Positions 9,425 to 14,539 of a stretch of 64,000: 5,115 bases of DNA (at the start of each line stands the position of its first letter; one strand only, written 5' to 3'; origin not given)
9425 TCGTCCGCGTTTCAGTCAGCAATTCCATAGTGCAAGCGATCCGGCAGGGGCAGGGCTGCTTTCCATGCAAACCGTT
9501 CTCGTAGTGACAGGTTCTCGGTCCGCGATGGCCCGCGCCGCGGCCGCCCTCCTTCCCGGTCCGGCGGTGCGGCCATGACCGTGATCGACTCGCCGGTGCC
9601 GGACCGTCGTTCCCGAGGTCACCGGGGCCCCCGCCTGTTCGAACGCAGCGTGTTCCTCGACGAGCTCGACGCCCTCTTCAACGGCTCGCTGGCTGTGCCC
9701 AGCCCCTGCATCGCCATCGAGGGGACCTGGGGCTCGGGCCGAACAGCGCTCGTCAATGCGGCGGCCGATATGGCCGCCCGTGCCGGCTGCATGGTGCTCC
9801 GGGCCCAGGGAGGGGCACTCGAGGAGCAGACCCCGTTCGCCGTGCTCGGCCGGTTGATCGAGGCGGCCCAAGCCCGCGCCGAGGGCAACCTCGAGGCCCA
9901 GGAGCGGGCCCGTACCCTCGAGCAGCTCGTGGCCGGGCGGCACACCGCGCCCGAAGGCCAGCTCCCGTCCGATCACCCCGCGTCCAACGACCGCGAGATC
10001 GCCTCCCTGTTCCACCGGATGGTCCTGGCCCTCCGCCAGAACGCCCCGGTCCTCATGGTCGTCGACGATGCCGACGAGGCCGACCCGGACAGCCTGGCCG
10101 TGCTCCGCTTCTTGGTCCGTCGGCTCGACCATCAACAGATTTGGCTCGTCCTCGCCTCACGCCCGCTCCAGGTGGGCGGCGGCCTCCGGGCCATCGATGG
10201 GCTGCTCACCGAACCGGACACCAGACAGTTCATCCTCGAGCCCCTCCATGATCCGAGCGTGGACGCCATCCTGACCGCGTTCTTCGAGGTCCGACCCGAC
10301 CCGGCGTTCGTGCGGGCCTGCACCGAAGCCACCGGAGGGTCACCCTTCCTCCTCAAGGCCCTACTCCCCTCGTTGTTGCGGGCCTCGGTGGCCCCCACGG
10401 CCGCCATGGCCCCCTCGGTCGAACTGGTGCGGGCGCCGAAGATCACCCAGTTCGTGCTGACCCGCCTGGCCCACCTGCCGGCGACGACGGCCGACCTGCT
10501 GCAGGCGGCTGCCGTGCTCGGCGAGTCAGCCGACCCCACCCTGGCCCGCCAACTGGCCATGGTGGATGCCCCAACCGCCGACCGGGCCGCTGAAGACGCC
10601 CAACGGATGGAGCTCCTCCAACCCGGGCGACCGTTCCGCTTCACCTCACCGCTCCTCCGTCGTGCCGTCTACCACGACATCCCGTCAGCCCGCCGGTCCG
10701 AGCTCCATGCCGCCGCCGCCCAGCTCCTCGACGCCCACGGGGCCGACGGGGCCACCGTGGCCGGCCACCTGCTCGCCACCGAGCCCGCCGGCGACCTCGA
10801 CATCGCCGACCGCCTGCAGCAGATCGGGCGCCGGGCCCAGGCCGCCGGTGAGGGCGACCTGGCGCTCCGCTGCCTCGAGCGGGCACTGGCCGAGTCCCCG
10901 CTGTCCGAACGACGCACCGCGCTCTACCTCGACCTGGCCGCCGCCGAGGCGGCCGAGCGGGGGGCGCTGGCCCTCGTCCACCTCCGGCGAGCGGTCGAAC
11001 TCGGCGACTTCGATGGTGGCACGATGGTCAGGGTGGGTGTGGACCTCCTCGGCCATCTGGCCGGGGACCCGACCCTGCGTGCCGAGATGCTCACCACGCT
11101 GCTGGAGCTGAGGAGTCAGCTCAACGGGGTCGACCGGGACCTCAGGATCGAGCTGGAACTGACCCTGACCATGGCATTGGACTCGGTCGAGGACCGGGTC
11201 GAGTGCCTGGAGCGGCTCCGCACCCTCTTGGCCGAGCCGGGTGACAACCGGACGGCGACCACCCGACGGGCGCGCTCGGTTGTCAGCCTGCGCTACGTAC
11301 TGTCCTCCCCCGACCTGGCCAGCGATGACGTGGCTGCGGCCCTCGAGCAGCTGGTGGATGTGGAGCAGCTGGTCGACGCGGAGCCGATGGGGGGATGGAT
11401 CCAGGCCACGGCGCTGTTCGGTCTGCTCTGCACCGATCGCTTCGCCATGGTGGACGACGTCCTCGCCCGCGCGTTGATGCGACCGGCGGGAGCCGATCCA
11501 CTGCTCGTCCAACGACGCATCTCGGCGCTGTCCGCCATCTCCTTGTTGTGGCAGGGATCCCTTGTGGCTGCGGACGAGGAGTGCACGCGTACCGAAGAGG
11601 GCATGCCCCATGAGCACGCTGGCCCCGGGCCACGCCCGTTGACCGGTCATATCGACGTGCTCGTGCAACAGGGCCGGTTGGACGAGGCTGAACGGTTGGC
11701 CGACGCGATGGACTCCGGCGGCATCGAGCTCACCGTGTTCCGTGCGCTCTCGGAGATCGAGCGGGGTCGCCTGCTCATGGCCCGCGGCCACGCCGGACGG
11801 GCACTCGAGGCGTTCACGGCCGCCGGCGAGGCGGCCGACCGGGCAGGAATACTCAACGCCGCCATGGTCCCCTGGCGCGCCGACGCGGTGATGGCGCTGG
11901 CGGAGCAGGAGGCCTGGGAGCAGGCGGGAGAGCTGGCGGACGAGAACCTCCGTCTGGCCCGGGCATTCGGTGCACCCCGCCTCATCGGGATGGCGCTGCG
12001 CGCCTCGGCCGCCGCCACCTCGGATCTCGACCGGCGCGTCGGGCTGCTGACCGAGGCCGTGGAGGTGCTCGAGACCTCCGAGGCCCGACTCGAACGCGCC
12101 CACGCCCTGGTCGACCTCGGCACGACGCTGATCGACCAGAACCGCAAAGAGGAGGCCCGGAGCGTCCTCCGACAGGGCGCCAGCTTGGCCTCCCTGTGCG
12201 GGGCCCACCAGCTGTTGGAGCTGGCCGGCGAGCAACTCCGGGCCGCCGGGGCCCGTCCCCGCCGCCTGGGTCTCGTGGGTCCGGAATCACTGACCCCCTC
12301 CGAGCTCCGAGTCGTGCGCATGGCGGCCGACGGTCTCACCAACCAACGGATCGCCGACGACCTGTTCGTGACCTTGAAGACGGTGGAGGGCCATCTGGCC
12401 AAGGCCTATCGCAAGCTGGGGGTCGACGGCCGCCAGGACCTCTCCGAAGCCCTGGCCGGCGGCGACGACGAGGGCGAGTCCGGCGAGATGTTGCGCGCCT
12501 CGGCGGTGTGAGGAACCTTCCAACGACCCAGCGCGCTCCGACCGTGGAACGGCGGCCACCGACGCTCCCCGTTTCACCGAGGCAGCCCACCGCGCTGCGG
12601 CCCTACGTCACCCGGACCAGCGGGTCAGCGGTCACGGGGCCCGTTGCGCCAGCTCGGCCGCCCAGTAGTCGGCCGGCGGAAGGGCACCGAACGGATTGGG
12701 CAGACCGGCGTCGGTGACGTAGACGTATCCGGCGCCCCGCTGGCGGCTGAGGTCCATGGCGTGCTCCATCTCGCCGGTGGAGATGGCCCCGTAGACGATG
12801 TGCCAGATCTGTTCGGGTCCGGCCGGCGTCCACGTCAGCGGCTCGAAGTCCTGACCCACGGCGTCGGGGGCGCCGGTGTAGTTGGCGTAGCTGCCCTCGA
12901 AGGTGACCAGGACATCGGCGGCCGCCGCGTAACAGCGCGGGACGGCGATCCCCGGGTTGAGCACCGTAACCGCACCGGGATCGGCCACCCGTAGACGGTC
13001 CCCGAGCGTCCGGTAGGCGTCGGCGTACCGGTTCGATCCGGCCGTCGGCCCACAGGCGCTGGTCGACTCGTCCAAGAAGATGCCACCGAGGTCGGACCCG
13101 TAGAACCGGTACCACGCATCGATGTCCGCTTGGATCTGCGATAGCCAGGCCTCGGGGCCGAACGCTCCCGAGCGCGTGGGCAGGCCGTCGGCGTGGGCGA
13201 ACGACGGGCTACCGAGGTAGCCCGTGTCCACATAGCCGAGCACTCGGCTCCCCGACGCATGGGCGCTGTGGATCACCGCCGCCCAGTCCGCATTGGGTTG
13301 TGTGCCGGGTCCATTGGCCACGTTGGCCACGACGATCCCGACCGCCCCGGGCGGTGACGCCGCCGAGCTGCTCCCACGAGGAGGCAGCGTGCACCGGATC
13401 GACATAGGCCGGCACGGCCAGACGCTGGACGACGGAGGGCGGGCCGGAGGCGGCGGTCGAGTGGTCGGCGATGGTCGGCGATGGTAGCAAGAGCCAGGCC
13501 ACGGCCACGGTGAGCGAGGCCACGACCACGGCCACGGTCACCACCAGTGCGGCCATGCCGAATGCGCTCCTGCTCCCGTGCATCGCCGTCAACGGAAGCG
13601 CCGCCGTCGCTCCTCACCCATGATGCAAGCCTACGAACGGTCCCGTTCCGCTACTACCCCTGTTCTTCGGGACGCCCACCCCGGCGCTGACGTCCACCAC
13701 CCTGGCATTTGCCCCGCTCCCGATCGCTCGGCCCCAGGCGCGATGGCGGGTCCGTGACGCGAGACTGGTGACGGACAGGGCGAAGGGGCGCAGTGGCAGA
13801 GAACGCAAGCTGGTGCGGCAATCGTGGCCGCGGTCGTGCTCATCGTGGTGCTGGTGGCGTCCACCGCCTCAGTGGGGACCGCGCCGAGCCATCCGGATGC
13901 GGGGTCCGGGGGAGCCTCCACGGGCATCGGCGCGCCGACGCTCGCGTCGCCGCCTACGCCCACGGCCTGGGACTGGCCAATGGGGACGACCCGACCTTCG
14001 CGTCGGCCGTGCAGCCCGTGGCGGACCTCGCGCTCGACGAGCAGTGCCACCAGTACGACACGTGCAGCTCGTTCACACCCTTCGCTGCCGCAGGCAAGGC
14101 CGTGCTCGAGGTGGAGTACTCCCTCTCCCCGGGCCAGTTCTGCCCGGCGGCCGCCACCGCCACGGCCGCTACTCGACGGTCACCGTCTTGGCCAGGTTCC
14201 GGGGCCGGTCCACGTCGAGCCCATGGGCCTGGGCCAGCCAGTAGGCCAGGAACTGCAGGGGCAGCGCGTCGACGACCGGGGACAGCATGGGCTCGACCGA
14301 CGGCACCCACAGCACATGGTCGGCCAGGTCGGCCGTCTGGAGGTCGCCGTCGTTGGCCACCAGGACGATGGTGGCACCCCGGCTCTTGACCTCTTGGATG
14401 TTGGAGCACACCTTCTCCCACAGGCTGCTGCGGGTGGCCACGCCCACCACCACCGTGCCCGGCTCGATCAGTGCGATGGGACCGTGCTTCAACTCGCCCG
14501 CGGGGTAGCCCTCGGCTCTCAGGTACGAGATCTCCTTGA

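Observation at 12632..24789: Hybrid Pel / galactosaminogalactan-like exopolysaccharide locus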

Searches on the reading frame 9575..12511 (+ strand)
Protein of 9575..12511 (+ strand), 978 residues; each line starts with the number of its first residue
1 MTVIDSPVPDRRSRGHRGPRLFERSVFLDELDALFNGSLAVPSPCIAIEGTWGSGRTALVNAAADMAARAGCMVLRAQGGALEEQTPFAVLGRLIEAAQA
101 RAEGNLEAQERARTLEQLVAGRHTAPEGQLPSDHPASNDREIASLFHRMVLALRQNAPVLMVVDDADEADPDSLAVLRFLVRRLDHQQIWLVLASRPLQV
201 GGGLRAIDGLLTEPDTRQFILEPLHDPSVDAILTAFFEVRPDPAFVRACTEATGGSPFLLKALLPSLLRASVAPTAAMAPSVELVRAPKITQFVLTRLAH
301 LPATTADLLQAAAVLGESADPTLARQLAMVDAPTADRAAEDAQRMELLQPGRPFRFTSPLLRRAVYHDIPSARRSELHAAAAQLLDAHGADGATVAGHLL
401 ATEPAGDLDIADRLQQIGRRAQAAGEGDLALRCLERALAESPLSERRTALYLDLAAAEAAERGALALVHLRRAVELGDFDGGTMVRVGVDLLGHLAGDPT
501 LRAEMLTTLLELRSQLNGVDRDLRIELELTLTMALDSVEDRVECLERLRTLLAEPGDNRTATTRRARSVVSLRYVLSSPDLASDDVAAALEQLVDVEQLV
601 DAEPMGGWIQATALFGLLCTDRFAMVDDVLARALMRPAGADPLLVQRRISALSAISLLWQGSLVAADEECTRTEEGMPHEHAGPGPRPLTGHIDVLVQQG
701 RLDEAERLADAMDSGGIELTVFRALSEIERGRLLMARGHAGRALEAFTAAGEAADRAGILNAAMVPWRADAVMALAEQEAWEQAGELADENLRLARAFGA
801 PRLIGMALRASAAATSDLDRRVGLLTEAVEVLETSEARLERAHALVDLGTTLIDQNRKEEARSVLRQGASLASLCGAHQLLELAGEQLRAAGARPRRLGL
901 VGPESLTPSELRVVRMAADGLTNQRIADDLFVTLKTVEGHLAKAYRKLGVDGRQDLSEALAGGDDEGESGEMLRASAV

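Call 7: search_protein_families(library=pfam, proteins=[window:9575-12511:+], max_evalue=0.01)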
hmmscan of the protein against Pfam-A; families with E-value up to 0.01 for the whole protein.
window:9575-12511:+ (978 aa): 8 families
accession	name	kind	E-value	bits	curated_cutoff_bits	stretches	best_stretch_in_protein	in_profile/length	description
PF13191.12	AAA_16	-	8.8e-15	56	32.6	1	21-191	2-166/167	AAA ATPase domain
PF00196.25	GerE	-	4.3e-13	49.1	23.5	1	904-956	1-53/57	Bacterial regulatory proteins, luxR family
PF13401.12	AAA_22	-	2.9e-05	24.8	27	1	45-196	7-123/130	AAA domain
PF07693.20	KAP_NTPase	-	5.8e-05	22.9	20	1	41-199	18-194/293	KAP family P-loop domain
PF13384.12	HTH_23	-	0.00017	21.8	24.6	1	911-952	8-48/50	Homeodomain-like domain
PF08281.18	Sigma70_r4_2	-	0.00095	19.2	25.7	1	905-948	10-54/54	Sigma-70, region 4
PF05729.18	NACHT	-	0.0098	16.2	26.7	0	47-238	4-165/167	NACHT domain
PF07721.20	TPR_4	-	0.01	16.8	27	0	688-710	3-25/26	Tetratricopeptide repeat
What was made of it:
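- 9575..12511 (+): LAL-type (AAA_16 ATPase + LuxR/GerE HTH) regulator, probably the pathway-specific regulator. Pfam AAA_16 56 bits and GerE 49 bits (call 7).
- Checked: LAL regulator, 9575-12511(+): AAA_16 plus GerE (call 7).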

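Call 9: search_protein_families(library=ncbifam, proteins=[window:9575-12511:+], max_evalue=0.01)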
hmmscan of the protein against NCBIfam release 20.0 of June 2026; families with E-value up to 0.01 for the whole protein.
window:9575-12511:+ (978 aa): 14 families
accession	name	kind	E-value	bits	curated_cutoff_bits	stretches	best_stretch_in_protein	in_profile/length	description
TIGR03903.1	TOMM_kin_cyc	equivalog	4.6e-09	34.7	705.75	1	134-416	611-893/1267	TOMM system kinase/cyclase fusion protein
NF041830.1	RR_TF_ErdR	exception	1.3e-08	34.8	390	1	902-954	147-199/213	response regulator transcription factor ErdR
NF003420.0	PRK04841.1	equivalog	6.8e-07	27.7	537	1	903-955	836-888/903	HTH-type transcriptional regulator MalT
NF011896.0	PRK15369.1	equivalog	4.1e-06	26.5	242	1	904-955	148-199/211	two component system response regulator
NF047785.1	respo_reg_MadR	equivalog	7.1e-06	25.5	300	1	904-955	147-198/209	MadR family response regulator transcription factor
NF052366.1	photon_PedR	equivalog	1.1e-05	25.5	120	1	905-956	2-53/74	photosynthetic electron transport-dependent transcriptional regulator PedR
NF040749.1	tetrathio_RR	equivalog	1.1e-05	25.2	290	1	904-952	132-180/191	tetrathionate respiration response regulator TtrR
NF007403.0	PRK09935.1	equivalog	7.9e-05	22.4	271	1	906-952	150-196/210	fimbria biosynthesis transcriptional regulator FimZ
NF041232.1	BagY_FevT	exception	0.00019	20.4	700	1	906-958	297-349/367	LuxR family transcriptional regulator BagY/FevT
NF052445.1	RespRegMctR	equivalog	0.00049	19.6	300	1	904-956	143-195/205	two-component system response regulator MctR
NF007935.0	PRK10651.1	equivalog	0.00049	19.3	250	1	902-953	152-203/216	two-component system response regulator NarL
TIGR03020.2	EpsA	equivalog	0.00072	19.3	170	1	903-954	188-239/247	XrtB/PEP-CTERM-associated transcriptional regulator EpsA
NF007708.0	PRK10403.1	equivalog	0.00094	18.7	343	1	829-953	83-201/215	nitrate/nitrite response regulator protein NarP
TIGR02985.1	Sig70_bacteroi1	subfamily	0.0014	18.9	126.4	1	905-948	114-158/162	RNA polymerase sigma-70 factor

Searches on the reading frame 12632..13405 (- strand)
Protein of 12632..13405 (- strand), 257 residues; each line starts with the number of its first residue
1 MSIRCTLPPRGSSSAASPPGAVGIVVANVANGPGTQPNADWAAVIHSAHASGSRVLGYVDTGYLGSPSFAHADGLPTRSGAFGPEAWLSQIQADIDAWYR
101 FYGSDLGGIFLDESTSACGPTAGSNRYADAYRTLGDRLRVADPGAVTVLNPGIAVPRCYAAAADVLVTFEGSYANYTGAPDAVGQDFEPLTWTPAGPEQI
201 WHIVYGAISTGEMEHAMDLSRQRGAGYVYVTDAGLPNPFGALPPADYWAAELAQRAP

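Call 7: search_protein_families(library=pfam, proteins=[window:12632-13405:-], max_evalue=0.01)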
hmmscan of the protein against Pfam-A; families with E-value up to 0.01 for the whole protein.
window:12632-13405:- (257 aa): 1 family
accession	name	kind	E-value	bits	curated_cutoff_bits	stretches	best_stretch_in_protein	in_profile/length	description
PF12138.14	Spherulin4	-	1.7e-31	110.1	30.2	1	22-243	29-229/239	Spherulation-specific family 4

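Call 9: search_protein_families(library=ncbifam, proteins=[window:12632-13405:-], max_evalue=0.01)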
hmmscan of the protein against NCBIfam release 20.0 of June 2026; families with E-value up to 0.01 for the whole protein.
window:12632-13405:- (257 aa): 0 families

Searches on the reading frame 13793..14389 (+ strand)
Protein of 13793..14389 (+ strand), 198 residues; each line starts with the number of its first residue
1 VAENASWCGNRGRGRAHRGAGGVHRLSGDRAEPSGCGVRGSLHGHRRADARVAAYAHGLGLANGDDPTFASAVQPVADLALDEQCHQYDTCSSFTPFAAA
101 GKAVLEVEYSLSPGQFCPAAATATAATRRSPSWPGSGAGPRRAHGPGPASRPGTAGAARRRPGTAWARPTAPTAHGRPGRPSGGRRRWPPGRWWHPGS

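Call 7: search_protein_families(library=pfam, proteins=[window:13793-14389:+], max_evalue=0.01)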
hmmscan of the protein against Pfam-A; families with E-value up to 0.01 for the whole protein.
window:13793-14389:+ (198 aa): 1 family
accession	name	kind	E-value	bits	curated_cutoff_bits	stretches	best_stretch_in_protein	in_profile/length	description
PF03537.19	Glyco_hydro_114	-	6.3e-13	48.9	27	1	52-122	139-215/231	Glycoside-hydrolase family GH114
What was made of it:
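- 13877..14146 (+): GH114 (Ega3 / PelA-hydrolase-like) remnant: only the C-terminal ~75 residues of the barrel remain. Pfam Glyco_hydro_114 49 bits covers profile positions 139-215 of 231 only (call 7).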

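Call 9: search_protein_families(library=ncbifam, proteins=[window:13793-14389:+], max_evalue=0.01)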
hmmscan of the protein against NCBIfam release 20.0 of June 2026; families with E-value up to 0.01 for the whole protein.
window:13793-14389:+ (198 aa): 0 families
